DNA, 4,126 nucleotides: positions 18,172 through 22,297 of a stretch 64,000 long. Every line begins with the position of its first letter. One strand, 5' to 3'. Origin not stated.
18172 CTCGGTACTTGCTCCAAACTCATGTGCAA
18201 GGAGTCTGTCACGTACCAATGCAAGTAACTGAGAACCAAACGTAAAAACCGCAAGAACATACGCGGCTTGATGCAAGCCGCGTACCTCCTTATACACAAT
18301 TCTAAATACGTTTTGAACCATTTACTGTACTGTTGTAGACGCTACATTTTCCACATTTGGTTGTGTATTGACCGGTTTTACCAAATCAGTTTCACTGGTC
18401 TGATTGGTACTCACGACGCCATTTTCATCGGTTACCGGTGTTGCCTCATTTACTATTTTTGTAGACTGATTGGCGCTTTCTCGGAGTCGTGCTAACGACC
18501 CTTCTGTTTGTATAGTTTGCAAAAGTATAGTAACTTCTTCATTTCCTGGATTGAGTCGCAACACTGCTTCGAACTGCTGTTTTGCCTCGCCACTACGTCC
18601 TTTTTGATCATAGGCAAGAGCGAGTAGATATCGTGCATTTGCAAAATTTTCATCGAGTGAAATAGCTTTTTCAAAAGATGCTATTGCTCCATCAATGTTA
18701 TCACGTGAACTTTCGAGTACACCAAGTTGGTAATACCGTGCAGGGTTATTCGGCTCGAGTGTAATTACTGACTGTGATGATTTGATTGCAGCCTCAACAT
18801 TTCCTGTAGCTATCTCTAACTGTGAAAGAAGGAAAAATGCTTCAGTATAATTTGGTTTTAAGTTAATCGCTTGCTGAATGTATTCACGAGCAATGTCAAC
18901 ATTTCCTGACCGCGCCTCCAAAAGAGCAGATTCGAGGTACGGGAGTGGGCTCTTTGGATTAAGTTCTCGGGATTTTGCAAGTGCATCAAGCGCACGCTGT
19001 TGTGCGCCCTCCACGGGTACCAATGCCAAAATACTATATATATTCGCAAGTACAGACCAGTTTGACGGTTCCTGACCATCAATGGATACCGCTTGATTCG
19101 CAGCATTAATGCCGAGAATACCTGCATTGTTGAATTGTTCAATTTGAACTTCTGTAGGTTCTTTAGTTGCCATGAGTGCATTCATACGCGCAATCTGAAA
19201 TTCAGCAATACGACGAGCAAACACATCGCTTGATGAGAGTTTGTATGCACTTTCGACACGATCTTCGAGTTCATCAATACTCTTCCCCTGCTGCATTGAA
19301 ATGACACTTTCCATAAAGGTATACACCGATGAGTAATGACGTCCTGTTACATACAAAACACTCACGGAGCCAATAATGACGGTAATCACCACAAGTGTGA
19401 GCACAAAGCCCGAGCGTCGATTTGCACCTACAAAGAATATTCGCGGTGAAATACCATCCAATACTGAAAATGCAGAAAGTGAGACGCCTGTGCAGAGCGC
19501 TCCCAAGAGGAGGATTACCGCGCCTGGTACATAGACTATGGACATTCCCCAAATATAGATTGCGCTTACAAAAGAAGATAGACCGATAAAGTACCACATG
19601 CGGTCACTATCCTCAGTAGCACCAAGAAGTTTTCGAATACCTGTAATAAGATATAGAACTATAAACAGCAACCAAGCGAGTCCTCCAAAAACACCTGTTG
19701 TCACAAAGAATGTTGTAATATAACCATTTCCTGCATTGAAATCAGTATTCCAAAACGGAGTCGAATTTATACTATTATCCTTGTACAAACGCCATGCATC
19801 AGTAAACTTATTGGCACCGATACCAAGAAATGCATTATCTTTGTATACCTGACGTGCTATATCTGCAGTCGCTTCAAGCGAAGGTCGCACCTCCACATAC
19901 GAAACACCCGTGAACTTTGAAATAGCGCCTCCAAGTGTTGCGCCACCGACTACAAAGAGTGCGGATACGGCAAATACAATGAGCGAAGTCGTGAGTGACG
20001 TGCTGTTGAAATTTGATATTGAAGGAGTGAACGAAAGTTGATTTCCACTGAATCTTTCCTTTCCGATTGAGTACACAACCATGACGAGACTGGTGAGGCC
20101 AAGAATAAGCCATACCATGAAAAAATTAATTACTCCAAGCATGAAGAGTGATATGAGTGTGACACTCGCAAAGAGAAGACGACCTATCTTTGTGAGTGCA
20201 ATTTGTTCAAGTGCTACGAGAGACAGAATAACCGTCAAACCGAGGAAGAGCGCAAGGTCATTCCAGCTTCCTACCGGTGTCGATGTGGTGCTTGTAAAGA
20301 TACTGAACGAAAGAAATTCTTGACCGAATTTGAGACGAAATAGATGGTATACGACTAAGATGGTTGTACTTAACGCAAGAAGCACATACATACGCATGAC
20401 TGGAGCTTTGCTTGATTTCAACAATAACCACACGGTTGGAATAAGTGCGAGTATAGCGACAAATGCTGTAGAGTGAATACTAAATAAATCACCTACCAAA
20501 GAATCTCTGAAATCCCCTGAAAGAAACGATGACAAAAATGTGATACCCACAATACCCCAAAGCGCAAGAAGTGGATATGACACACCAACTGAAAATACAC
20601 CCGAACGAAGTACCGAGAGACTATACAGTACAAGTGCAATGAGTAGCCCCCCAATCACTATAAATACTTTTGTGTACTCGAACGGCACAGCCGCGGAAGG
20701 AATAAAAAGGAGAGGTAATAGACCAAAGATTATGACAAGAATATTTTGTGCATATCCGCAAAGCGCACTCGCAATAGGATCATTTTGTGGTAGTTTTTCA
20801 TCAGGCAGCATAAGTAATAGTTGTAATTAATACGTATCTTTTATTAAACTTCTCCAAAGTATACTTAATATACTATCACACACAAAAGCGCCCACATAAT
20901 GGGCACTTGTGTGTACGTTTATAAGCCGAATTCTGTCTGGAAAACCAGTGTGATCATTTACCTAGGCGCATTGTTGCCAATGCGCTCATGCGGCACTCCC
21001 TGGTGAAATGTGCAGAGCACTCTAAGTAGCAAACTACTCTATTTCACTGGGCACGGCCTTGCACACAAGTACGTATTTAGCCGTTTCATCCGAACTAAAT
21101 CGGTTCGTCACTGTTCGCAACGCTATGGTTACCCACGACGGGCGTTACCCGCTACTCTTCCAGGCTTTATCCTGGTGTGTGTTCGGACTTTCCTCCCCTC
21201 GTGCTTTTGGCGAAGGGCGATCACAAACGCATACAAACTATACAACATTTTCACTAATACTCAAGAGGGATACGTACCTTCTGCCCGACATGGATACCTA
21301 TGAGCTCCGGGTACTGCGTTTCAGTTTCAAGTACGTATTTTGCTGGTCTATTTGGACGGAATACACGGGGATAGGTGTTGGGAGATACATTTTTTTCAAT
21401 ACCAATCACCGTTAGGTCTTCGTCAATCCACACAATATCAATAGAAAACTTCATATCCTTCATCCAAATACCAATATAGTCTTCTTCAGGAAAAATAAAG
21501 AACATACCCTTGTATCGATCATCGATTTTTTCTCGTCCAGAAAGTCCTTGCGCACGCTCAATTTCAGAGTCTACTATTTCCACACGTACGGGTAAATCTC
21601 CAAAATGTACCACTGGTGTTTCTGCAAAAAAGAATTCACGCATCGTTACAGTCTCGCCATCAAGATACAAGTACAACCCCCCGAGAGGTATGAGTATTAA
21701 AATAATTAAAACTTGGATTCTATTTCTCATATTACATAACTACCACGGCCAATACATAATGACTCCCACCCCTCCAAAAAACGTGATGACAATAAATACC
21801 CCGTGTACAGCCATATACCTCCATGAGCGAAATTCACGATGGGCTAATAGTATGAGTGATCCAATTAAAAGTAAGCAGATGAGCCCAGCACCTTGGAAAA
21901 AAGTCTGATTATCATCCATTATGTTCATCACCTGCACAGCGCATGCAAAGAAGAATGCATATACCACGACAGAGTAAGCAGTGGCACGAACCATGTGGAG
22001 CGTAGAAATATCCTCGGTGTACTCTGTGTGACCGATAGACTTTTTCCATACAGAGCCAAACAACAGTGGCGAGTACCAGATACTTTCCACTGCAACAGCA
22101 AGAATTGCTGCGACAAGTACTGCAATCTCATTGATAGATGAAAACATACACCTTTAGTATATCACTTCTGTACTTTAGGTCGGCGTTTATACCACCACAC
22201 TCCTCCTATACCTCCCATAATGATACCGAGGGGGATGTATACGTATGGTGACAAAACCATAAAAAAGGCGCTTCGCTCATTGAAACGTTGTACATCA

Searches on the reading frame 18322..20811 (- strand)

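Call 66: search_protein_families(library=pfam, proteins=[window:18322-20811:-], max_evalue=0.001)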
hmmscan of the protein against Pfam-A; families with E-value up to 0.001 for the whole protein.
window:18322-20811:- (829 aa): 13 families
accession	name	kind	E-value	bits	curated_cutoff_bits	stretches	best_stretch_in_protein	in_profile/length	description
PF13181.12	TPR_8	-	5.8e-19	67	25.7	1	724-756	1-33/34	Tetratricopeptide repeat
PF07719.23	TPR_2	-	3.7e-16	58.3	27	1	724-757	1-34/34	Tetratricopeptide repeat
PF14559.12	TPR_19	-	3.1e-14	53.5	25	2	705-764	6-65/68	Tetratricopeptide repeat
PF13414.12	TPR_11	-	7.8e-14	51.5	26.8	1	705-738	9-42/42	TPR repeat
PF00515.34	TPR_1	-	8.2e-14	51.2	27.8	1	693-723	4-34/34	Tetratricopeptide repeat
PF13432.12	TPR_16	-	1.6e-12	48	32.7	2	696-757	3-64/65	Tetratricopeptide repeat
PF13428.12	TPR_14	-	2.2e-12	46.8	23.5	0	725-764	2-41/44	Tetratricopeptide repeat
PF13431.12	TPR_17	-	2.6e-12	46.4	24.4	1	713-745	2-34/34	Tetratricopeptide repeat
PF13371.12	TPR_9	-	5e-12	46.1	35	0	667-722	6-61/73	Tetratricopeptide repeat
PF23914.1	TPR_CcmH_CycH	-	8.5e-10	39.1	42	1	579-693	47-158/158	Cytochrome c-type biogenesis protein H TPR domain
PF13174.12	TPR_6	-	4.8e-07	30.5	26.3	0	726-756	2-32/33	Tetratricopeptide repeat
PF13424.12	TPR_12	-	1.9e-05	25.2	30.1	0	694-753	7-74/77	Tetratricopeptide repeat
PF12895.13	ANAPC3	-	0.00011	22.8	27.2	0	704-763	3-61/82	Anaphase-promoting complex, cyclosome, subunit 3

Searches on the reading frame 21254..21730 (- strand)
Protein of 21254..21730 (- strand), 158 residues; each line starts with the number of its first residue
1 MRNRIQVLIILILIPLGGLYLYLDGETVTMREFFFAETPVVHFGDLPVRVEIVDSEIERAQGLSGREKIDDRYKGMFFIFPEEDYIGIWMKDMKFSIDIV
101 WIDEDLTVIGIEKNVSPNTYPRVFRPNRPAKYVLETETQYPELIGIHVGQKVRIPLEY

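Call 66: search_protein_families(library=pfam, proteins=[window:21254-21730:-], max_evalue=0.001)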
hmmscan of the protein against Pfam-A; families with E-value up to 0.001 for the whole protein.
window:21254-21730:- (158 aa): 1 family
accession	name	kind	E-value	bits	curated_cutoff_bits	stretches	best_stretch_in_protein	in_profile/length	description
PF02643.20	DUF192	-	2.7e-24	85.6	27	1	48-154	1-96/96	Uncharacterized ACR, COG1430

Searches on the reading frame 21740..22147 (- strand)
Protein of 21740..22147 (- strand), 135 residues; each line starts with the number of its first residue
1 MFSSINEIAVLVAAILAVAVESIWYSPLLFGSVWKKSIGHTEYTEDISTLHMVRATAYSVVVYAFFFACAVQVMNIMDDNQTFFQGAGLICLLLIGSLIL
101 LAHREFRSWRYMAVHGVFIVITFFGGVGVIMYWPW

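Call 66: search_protein_families(library=pfam, proteins=[window:21740-22147:-], max_evalue=0.001)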
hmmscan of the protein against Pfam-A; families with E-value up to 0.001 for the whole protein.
window:21740-22147:- (135 aa): 1 family
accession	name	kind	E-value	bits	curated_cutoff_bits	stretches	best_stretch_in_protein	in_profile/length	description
PF08570.15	DUF1761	-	2.1e-12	47.8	31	1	8-130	1-121/123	Protein of unknown function (DUF1761)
